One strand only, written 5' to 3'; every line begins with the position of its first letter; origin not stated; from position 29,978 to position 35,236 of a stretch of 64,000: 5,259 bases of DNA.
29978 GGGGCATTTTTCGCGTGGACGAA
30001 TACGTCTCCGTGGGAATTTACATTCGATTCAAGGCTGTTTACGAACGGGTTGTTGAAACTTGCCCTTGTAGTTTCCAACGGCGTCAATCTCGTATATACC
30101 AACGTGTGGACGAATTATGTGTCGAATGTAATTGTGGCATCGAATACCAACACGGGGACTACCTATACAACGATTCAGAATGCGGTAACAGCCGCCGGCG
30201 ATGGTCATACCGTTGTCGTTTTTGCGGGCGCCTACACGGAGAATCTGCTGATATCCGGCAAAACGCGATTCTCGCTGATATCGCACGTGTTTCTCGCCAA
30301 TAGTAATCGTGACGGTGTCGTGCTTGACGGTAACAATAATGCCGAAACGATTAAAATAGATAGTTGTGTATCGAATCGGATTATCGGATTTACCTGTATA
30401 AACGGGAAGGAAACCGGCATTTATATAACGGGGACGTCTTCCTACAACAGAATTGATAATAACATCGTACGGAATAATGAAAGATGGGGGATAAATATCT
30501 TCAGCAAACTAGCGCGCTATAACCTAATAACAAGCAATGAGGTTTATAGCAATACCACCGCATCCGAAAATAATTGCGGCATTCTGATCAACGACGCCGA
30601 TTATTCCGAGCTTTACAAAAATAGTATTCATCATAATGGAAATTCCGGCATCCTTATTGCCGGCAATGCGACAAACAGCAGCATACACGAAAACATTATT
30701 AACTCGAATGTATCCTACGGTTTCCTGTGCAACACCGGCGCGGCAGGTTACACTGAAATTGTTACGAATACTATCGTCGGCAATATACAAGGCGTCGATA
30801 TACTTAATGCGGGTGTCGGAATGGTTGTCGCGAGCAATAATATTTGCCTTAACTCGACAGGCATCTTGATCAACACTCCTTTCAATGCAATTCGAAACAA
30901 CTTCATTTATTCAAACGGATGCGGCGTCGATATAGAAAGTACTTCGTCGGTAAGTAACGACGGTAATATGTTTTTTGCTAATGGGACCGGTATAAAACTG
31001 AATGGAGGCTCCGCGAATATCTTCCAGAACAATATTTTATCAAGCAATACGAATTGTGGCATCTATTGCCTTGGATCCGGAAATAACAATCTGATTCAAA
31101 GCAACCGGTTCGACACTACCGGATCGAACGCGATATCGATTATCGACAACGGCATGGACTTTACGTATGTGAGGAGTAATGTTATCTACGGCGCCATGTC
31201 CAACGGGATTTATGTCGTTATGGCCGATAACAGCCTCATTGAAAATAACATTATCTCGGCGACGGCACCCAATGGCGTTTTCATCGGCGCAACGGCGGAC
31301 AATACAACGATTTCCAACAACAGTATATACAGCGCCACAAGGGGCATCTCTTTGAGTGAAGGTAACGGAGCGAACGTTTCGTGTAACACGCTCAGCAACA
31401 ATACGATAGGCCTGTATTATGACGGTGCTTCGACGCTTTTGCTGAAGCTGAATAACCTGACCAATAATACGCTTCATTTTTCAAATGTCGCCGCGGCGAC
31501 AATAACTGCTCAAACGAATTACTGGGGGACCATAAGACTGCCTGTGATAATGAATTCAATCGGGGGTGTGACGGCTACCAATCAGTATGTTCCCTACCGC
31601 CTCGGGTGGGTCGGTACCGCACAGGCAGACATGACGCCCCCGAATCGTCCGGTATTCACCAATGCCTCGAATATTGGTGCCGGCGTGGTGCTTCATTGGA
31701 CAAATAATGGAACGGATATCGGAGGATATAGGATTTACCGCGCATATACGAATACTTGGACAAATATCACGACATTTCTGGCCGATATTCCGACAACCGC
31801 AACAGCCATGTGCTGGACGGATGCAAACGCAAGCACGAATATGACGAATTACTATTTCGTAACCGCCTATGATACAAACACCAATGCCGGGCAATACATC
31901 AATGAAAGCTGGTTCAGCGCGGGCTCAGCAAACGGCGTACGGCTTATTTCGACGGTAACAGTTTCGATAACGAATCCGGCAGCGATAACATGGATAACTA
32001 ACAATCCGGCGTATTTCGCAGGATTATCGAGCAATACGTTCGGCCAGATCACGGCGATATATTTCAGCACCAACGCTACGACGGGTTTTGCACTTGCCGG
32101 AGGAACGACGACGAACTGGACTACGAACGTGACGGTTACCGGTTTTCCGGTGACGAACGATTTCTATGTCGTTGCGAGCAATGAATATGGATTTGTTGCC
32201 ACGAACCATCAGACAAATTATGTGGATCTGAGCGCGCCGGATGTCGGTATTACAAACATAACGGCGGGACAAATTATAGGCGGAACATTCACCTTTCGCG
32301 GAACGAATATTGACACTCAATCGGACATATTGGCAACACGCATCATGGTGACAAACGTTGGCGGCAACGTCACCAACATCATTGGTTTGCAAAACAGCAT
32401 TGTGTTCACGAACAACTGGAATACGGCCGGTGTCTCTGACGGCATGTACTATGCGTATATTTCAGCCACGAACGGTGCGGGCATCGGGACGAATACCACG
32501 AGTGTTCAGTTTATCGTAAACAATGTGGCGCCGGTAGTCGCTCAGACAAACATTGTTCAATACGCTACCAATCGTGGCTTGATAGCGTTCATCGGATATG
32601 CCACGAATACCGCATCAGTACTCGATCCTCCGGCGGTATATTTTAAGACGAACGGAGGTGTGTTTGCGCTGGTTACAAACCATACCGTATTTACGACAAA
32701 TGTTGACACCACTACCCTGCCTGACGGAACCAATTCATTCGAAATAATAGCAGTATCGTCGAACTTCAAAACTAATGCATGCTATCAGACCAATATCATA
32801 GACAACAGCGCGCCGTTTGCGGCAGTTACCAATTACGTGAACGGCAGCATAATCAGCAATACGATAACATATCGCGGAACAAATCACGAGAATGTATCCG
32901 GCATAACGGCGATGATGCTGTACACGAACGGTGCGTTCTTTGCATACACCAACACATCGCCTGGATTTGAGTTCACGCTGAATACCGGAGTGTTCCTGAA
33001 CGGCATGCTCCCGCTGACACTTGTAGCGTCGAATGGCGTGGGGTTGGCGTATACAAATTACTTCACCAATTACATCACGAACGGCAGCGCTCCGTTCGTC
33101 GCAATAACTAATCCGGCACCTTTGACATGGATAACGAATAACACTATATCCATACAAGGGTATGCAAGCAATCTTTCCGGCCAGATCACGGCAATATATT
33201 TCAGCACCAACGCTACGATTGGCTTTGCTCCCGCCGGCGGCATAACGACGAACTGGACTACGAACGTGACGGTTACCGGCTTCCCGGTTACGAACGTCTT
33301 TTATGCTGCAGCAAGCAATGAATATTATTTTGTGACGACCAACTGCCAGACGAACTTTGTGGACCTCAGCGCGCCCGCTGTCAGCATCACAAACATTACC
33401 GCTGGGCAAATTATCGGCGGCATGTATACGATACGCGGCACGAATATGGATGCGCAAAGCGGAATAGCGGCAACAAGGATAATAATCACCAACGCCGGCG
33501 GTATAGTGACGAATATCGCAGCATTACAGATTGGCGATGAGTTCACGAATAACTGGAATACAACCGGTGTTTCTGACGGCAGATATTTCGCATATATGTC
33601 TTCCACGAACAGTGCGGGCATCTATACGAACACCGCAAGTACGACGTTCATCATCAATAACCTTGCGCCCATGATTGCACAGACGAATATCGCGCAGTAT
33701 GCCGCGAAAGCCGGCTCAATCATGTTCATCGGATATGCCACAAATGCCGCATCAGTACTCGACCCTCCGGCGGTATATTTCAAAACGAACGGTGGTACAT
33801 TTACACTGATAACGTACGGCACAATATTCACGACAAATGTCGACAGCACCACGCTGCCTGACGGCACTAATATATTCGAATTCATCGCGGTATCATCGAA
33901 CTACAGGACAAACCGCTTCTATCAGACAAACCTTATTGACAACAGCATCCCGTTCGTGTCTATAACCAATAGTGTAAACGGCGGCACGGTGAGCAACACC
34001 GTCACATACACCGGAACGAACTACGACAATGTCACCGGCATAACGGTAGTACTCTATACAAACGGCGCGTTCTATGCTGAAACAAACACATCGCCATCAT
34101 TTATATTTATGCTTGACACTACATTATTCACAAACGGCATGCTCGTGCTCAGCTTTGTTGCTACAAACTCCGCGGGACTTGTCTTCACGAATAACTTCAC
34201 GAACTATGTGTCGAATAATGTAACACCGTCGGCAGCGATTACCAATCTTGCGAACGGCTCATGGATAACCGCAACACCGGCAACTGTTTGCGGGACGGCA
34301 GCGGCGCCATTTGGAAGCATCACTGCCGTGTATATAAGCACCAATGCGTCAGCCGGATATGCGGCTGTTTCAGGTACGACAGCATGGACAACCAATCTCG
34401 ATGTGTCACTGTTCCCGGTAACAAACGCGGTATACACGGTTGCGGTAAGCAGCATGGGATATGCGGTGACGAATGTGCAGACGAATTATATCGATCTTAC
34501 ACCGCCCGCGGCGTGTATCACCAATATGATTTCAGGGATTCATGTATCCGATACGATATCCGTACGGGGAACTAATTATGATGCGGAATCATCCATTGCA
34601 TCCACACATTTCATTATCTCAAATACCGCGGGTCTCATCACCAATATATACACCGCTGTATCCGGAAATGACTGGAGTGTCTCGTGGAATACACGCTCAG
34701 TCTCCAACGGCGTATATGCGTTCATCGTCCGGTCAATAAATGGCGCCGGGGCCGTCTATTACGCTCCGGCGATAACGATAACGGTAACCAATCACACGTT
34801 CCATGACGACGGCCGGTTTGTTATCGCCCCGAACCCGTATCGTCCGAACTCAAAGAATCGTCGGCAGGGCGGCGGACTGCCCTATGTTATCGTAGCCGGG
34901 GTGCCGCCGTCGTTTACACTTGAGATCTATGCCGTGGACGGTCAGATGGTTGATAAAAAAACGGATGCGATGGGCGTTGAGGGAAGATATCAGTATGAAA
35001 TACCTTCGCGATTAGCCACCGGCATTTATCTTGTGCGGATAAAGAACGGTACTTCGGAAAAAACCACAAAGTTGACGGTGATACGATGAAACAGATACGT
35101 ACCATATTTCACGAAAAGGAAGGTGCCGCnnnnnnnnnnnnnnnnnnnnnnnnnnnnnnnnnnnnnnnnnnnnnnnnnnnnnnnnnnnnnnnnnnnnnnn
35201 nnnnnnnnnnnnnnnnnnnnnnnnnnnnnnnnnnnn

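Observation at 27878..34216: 2.25-kb in-frame direct duplication (offset exactly 4,089 nt) bracketing beta-helix module 3, with perfect 74-nt and 58-nt tracts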

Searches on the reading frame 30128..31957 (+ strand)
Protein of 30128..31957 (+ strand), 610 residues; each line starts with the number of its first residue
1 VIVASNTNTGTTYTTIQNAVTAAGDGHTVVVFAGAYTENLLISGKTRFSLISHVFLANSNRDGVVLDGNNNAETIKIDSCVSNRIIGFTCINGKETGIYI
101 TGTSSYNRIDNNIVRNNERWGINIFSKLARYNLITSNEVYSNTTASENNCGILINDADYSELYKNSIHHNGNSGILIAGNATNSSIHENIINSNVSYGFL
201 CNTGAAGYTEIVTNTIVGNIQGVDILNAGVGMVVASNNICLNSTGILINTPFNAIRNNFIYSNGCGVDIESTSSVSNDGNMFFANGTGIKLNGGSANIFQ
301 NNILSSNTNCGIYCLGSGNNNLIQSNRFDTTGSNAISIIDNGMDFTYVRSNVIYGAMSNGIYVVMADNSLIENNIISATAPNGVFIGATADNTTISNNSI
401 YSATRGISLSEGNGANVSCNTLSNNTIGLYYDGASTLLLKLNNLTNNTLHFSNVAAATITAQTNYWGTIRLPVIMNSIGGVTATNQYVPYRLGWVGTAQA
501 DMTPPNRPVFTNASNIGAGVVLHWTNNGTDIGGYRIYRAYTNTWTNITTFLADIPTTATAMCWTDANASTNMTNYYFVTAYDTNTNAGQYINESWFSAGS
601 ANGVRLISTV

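Call 16: find_homologous_proteins(query=window:30128-31957:+, max_evalue=0.00001)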
Query window:30128-31957:+ (610 aa): 3 proteins with E <= 0.00001 among 8000 candidates.
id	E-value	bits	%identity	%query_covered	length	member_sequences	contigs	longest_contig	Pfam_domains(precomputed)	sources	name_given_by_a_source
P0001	5.2e-12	63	27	53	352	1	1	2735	PF13229.13,PF07602.18,PF05048.20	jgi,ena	-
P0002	8.2e-6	43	25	28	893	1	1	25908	PF13229.13,PF01095.26,PF05048.20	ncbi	-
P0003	8.6e-6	43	27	58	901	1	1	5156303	PF13229.13,PF05048.20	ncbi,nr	ncbi:MAG: right-handed parallel beta-helix repeat-containing protein [Thermoplasmata archaeon]|nr:MA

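Call 29: search_solved_structures(query=window:30128-31957:+, max_evalue=0.01)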
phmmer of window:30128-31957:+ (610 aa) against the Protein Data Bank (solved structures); distinct sequences matched with E-value up to 0.01: 0.

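Call 52: predict_structure(alignment_id=A4)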
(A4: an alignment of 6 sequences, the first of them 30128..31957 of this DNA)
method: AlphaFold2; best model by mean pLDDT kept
length: 610 residues; sequences in the alignment: 6
mean_pLDDT: 74.9   pTM: 0.71
mean pLDDT of the five models: 74.9, 73.9, 73.2, 70.4, 66.6
residues with pLDDT >= 90: 234; 70-90: 157; 50-70: 115; < 50: 104
segments of 3 or more residues with pLDDT < 50: 1-9, 454-507, 542-553, 583-610
pLDDT, mean of each block of 10 residues (from residue 1): 39 74 69 61 66 79 79 88 89 91 91 92 84 95 71 91 96 92 94 94 84 96 87 95 95 95 96 93 96 94 95 92 94 89 87 89 92 88 89 90 88 76 81 70 65 51 41 33 28 28 42 55 59 58 44 52 61 56 43 40 28
secondary structure, 60 per line:
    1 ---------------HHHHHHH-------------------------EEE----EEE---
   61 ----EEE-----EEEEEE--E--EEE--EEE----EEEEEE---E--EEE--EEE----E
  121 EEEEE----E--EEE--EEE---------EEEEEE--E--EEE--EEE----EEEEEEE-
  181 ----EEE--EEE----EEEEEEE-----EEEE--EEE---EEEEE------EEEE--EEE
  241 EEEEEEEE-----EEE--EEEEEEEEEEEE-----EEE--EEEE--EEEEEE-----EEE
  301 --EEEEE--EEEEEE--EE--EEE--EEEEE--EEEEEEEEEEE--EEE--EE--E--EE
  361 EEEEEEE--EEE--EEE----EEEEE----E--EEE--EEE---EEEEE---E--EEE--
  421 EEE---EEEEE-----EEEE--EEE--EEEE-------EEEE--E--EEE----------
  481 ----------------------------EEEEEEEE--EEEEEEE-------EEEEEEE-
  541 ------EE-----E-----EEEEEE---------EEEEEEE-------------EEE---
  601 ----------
elements in order: H16-22 E48-50 E55-57 E65-67 E73-78 E84-86 E89-91 E96-101 E108-110 E113-115 E120-125 E133-135 E138-140 E150-155 E161-163 E166-168 E173-179 E185-187 E190-192 E197-203 E209-212 E215-217 E221-225 E232-235 E238-248 E254-256 E259-270 E276-278 E281-284 E287-292 E298-300 E303-307 E310-315 E322-324 E327-331 E334-344 E347-349 E359-367 E370-372 E375-377 E382-386 E394-396 E399-401 E405-409 E416-418 E421-423 E427-431 E437-440 E443-445 E448-451 E459-462 E468-470 E509-516 E519-525 E533-539 E560-565 E575-581 E595-597

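Call 54: fold_search(model_id=the predicted structure, library=pdb)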
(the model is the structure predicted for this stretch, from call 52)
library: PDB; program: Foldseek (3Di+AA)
matches with E <= 10: 1229; with E <= 0.001: 54
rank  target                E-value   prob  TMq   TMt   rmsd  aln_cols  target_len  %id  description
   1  8wm1_A                1.5e-07  1.00  0.20  0.25  17.2       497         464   13  DHS dehydratase (released 2024-10-02)
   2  9beu_B                1.2e-05  1.00  0.23  0.24  13.8       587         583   11  Structure of GH110B in complex with a lambda-carrageenan oligosaccharide (released 2025-08-27)
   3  3riq                  1.7e-05  0.99  0.19  0.21  16.7       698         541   10  Siphovirus 9NA tailspike receptor binding domain (released 2012-02-29)
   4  7dmk_A                2.4e-05  1.00  0.28  0.24  22.4       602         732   11  PL6 alginate lyase BcAlyPL6 (released 2021-10-06)
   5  7jwf_B                3.4e-05  1.00  0.23  0.23  14.7       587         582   10  Crystal structure of PdGH110B D344N in complex with alpha-(1,3)-galactobiose (released 2020-11-04)
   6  6f7d                  6.8e-05  0.99  0.16  0.17  17.6       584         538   13  Crystal structure of Dettilon tailspike protein (gp208) (released 2018-12-19)
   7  7w1c_A                7.2e-05  1.00  0.29  0.28   9.8       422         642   12  Crystal structure of Klebsiella pneumoniae K1 capsule-specific polysaccharide lyase in a P1 crystal form (released 2022-05-18)
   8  6f7k_B                7.5e-05  0.94  0.15  0.16  16.6       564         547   12  Crystal structure of Dettilon tailspike protein (gp208) (released 2018-12-19)
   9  7jwf_A                9.8e-05  1.00  0.22  0.23  13.9       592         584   10  Crystal structure of PdGH110B D344N in complex with alpha-(1,3)-galactobiose (released 2020-11-04)
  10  4xop_A                1.0e-04  1.00  0.33  0.34  13.5       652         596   12  Tailspike protein double mutant D339N/E372Q of E. coli bacteriophage HK620 in complex with hexasaccharide (released 2016-01-27)
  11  9j4l_B                1.0e-04  0.93  0.15  0.20  14.8       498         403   13  Crystal structure of GH9l Inulin fructotransferases (IFTase) (released 2024-09-04)
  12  5w6p_A                1.0e-04  0.91  0.15  0.14  18.5       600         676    9  Crystal structure of Bacteriophage CBA120 tailspike protein 2 enzymatically active domain (TSP2dN, orf211) (released 2018-10-24)
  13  7jw4_B                1.3e-04  1.00  0.24  0.25  12.0       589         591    9  Crystal structure of PdGH110B in complex with D-galactose (released 2020-11-04)
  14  9beh_A                1.6e-04  0.97  0.15  0.16  15.7       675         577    9  Structure of GH110A in complex with galactose-6-sulfate (released 2025-08-27)
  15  5w6p_F                1.6e-04  0.77  0.14  0.13  18.9       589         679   10  Crystal structure of Bacteriophage CBA120 tailspike protein 2 enzymatically active domain (TSP2dN, orf211) (released 2018-10-24)
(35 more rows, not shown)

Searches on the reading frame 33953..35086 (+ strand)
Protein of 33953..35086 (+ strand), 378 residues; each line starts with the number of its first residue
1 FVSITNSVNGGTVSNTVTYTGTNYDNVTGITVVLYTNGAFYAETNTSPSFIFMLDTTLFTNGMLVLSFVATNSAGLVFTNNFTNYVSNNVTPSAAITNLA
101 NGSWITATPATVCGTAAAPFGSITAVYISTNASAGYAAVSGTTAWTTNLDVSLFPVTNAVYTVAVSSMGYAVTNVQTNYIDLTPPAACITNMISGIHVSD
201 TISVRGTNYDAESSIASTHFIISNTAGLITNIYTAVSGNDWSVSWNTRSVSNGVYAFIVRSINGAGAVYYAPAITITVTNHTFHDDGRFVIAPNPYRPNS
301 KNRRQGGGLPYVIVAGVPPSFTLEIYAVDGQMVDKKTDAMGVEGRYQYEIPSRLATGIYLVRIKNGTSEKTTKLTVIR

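Call 33: find_related_loci(query=A2, collection=metagenome_contigs, flank=10000)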
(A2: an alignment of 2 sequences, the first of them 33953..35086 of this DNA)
Query A2 (378 aa) in metagenome_contigs; peptide patterns used: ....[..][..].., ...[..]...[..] (x = any residue, [..] = any of these).
191 stretches matched a pattern; 1 encode a relative of the query (tblastn E <= 1e-3); 1 distinct loci.
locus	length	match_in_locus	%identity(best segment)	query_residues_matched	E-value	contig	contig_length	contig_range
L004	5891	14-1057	39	33-378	4e-71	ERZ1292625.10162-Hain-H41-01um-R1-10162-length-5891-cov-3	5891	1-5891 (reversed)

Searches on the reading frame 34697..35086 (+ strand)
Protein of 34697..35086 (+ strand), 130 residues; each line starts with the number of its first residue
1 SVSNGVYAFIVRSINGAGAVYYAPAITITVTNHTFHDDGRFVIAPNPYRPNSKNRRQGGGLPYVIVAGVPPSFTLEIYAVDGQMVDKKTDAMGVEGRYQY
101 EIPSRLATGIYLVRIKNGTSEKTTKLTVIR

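Call 27: search_protein_families(library=ncbifam, proteins=[window:34697-35086:+], max_evalue=1)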
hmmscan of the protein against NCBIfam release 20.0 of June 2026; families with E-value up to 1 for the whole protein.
window:34697-35086:+ (130 aa): 4 families
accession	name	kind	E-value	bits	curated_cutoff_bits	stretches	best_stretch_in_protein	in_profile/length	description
TIGR04183.1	Por_Secre_tail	domain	1.8e-07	31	23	1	65-128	13-71/72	T9SS type A sorting domain-containing protein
NF033708.1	T9SS_Cterm_ChiA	domain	0.058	13.3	40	1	99-125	24-51/55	T9SS sorting signal type C domain-containing protein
NF052228.1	T9SS_PorZ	equivalog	0.063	11.7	260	1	35-130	670-757/757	type IX secretion system anionic LPS delivery protein PorZ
NF038113.1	T9SSA_dep_M36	equivalog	0.12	10.4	885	1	74-127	817-867/869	T9SS-dependent M36 family metallopeptidase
